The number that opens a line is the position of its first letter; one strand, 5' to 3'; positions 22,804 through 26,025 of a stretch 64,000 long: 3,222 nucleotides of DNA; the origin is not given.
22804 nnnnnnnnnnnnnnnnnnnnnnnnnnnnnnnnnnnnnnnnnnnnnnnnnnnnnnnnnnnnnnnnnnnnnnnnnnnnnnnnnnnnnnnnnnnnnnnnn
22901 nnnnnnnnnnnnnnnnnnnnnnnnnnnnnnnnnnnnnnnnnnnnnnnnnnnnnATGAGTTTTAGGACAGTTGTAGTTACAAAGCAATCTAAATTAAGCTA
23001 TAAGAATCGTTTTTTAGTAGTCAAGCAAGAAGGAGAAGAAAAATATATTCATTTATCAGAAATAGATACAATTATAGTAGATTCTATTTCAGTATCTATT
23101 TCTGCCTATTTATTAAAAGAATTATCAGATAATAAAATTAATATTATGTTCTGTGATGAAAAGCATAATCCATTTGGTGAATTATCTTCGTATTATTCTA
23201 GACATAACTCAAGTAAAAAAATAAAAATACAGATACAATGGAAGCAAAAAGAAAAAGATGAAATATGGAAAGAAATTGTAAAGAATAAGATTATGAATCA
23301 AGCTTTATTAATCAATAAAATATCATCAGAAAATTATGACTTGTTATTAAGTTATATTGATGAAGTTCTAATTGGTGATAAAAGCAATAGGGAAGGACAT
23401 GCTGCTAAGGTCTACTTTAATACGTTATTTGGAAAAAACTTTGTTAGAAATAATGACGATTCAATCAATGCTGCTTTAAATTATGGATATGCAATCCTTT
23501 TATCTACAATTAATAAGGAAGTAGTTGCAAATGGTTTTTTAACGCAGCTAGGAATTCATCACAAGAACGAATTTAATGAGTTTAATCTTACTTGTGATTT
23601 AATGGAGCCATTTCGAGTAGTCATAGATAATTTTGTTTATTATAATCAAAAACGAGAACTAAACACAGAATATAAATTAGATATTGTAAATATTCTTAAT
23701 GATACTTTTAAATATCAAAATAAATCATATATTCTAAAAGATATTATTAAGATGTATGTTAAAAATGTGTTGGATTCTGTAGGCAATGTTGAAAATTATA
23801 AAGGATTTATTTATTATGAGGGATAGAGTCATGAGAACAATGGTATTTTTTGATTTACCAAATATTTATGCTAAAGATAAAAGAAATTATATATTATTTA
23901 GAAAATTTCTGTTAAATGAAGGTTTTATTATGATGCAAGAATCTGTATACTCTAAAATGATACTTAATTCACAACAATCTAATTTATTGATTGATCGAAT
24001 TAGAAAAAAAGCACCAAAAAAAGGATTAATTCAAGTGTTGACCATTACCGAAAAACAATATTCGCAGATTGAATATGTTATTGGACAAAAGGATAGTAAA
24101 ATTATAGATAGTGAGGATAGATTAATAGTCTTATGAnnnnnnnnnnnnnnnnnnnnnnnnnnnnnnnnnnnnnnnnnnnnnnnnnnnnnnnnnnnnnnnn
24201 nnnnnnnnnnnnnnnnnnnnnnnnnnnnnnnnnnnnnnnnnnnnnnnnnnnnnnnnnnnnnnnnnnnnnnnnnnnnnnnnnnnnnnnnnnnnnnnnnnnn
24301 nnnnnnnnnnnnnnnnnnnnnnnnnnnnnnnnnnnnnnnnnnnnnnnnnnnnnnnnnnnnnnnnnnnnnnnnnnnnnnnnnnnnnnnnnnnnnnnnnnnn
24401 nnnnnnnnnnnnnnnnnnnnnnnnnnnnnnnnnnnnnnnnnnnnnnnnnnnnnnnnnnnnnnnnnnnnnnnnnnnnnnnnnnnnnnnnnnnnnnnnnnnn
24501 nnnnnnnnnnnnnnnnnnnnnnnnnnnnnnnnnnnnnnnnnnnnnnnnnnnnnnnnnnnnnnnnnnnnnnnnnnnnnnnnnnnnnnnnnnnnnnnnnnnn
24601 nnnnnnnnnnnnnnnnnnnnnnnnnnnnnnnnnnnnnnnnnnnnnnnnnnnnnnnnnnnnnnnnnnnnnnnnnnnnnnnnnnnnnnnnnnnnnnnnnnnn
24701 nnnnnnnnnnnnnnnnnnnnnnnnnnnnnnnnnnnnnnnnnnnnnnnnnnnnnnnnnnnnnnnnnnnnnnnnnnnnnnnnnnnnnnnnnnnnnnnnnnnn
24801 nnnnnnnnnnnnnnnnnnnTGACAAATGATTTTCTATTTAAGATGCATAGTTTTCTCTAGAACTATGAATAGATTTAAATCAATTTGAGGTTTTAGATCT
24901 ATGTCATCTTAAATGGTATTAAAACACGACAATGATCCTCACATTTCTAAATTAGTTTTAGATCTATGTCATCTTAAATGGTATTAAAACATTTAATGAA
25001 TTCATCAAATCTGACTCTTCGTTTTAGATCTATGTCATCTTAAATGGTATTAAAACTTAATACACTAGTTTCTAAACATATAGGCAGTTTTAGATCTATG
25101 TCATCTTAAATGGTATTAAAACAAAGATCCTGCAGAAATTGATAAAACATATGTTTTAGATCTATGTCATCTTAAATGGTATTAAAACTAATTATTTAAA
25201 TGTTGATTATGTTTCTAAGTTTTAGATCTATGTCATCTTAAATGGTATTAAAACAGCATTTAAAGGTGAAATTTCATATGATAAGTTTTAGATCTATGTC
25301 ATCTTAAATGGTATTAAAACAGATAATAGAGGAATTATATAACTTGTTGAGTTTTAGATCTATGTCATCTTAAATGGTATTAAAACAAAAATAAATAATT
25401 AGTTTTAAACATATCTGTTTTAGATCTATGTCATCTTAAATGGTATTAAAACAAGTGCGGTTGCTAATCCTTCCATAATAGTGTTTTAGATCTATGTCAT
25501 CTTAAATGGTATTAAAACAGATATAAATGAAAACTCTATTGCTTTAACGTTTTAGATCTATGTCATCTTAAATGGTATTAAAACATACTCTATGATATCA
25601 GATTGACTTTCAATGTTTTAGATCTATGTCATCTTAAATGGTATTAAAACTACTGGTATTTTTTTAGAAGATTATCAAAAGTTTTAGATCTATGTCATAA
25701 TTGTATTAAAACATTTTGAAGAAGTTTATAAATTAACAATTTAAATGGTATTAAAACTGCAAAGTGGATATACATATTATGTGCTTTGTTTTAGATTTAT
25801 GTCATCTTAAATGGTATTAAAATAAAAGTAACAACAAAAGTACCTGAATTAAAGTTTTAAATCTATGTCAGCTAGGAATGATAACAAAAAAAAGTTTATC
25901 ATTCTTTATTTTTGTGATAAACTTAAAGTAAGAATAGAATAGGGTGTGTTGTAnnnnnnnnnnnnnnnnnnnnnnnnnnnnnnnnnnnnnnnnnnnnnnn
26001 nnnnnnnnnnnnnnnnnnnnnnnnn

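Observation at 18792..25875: Complete type II-A CRISPR-Cas locus with divergent tracrRNA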

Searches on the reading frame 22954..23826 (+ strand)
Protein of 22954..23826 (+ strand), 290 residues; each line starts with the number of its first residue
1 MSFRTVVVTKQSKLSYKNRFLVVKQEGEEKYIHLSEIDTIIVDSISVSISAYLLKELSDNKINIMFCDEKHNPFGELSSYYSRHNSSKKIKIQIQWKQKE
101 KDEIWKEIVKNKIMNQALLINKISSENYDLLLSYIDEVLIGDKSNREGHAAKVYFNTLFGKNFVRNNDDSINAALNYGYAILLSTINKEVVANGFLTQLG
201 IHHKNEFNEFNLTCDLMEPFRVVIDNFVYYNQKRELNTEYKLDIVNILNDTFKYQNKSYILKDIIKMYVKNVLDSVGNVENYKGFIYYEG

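Call 5: search_protein_families(library=pfam, proteins=[window:22954-23826:+])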
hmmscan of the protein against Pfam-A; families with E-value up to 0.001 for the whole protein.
window:22954-23826:+ (290 aa): 1 family
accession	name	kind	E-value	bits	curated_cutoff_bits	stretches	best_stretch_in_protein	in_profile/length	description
PF01867.21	Cas_Cas1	-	2e-31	109.7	22.3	1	7-234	3-252/283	CRISPR associated protein Cas1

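Call 38: search_protein_families(library=ncbifam, proteins=[window:22954-23823:+])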
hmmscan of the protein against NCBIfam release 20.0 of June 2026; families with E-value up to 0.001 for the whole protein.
window:22954-23823:+ (290 aa): 8 families
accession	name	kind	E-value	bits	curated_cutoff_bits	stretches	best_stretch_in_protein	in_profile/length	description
TIGR03639.1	cas1_NMENI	exception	5.2e-94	314.6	120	1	3-272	1-277/278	type II CRISPR-associated endonuclease Cas1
TIGR00287.1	cas1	equivalog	4.1e-32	111.5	71.7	1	6-283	2-326/327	CRISPR-associated endonuclease Cas1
NF049935.1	cas4g_cas1g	exception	3.2e-20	72.1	560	1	7-225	219-460/546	CRISPR-associated endonuclease Cas4g/Cas1g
TIGR04093.1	cas1_CYANO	exception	3.6e-19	68.9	385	1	7-231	4-255/334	type I-D CRISPR-associated endonuclease Cas1d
TIGR04329.1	cas1_PREFRAN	exception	2e-18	66.6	300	1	6-279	10-292/317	type V CRISPR-associated endonuclease Cas1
TIGR03640.1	cas1_DVULG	exception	2.4e-13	50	385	2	164-228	193-258/340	type I-C CRISPR-associated endonuclease Cas1c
TIGR03983.1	cas1_MYXAN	equivalog_domain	2e-10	40.2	358.05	1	165-225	200-260/347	type I-MYXAN CRISPR-associated endonuclease Cas1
TIGR03641.1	cas1_HMARI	exception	4.6e-08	32.7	304.1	1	5-226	2-240/324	type I-B CRISPR-associated endonuclease Cas1b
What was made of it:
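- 22954..23826 (+): cas1 (type II), 290 aa. TIGR03639 314.6 bits (call 38); PF01867 (call 5).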

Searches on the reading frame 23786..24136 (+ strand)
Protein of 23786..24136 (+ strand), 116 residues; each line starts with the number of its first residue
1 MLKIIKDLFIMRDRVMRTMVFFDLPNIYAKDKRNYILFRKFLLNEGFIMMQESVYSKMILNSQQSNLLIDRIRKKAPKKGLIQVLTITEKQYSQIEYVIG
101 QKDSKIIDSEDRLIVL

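Call 5: search_protein_families(library=pfam, proteins=[window:23786-24136:+])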
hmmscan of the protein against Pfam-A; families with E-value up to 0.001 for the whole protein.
window:23786-24136:+ (116 aa): 1 family
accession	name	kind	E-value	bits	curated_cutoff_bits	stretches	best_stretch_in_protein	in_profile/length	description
PF09827.14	CRISPR_Cas2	-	2e-14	54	23.8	1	16-94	1-73/74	CRISPR associated protein Cas2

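Call 38: search_protein_families(library=ncbifam, proteins=[window:23831-24133:+])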
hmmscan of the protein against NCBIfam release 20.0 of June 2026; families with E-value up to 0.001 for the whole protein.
window:23831-24133:+ (101 aa): 2 families
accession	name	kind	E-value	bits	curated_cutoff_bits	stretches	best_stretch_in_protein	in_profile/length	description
TIGR01573.1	cas2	equivalog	5.6e-19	68.2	24.5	1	1-99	1-95/96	CRISPR-associated endonuclease Cas2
NF041506.1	VapD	equivalog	3.5e-05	24.1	100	1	9-62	13-67/91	VapD family protein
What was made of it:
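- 23831..24136 (+): cas2, 101 aa. Alternative start at 23816 gives 106 aa; the mechanical ORF begins at 23786. TIGR01573 68 bits (call 38).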

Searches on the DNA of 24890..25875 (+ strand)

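Call 16: search_dna_similar(query=window:24890-25875:+, collection=phages, mode=distant, max_evalue=10, max_rows=30)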
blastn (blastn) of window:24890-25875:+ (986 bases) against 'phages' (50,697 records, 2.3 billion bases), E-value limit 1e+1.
Records with a match: 128; places in all: 148; records where one place covers at least 80% of the query: 0.
Best place of each record, by identity: 95-99% 6; 90-95% 28; 80-90% 76; 60-80% 18.
By first word of the organism name: Staphylococcus 19; Streptococcus 17; Prevotella 15; Bacteroides 12; Lactococcus 11; Listeria 10; Escherichia 10; Aeromonas 5; Enterococcus 5; Prochlorococcus 4; and 13 more.
By host as written in the record: Prevotella sp. 15; - 12; Listeria monocytogenes 10; Lactococcus lactis 7; Staphylococcus xylosus M1997-2/10 6; Streptococcus thermophilus ST47795 6; Streptococcus suis 6; Staphylococcus aureus 5; and 39 more.
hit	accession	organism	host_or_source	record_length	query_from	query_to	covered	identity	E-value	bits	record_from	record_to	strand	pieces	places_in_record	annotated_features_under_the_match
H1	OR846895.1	Listeria phage LM 4-11-1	Listeria monocytogenes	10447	396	761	37%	64.8%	2e-4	55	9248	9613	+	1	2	record has no annotation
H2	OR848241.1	Listeria phage LM 4-14-1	Listeria monocytogenes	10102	396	761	37%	64.8%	2e-4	55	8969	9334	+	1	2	record has no annotation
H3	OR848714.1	Listeria phage LM 4-14-1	Listeria monocytogenes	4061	462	763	31%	67.1%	3e-8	67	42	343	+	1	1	record has no annotation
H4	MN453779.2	Aeromonas phage PS2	Aeromonas hydrophila ATCC 7966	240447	61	501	20%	83.8%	3e-1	201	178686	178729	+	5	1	none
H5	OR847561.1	Listeria phage LM 4-11-1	Listeria monocytogenes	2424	594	763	17%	70.5%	3e-8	66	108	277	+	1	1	record has no annotation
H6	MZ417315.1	Staphylococcus phage PG-2021_10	Staphylococcus xylosus M1997-2/10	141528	473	530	6%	77.6%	4e+0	40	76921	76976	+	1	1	record has no annotation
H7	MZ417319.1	Staphylococcus phage PG-2021_16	Staphylococcus xylosus I2595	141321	473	530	6%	77.6%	4e+0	40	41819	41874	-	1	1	record has no annotation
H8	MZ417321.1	Staphylococcus phage PG-2021_18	Staphylococcus xylosus M1997-2/10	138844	473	530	6%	77.6%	4e+0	40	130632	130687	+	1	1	record has no annotation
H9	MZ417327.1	Staphylococcus phage PG-2021_29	Staphylococcus epidermidis S414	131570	473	530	6%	77.6%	4e+0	40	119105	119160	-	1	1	record has no annotation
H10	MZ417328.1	Staphylococcus phage PG-2021_2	Mammaliicoccus vitulinus C5817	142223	473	530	6%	77.6%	4e+0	40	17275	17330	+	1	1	record has no annotation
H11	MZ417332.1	Staphylococcus phage PG-2021_38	Staphylococcus epidermidis I0515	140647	473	530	6%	77.6%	4e+0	40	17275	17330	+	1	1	record has no annotation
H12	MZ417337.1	Staphylococcus phage PG-2021_47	Staphylococcus xylosus I2595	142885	473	530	6%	77.6%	4e+0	40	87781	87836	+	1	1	record has no annotation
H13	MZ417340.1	Staphylococcus phage PG-2021_64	Staphylococcus succinus C6852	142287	473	530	6%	77.6%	4e+0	40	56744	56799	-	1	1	record has no annotation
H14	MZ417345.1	Staphylococcus phage PG-2021_84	Staphylococcus xylosus M1997-2/10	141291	473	530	6%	77.6%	4e+0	40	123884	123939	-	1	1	record has no annotation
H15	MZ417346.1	Staphylococcus phage PG-2021_86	Staphylococcus xylosus M1997-2/10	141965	473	530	6%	77.6%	4e+0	40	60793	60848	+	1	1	record has no annotation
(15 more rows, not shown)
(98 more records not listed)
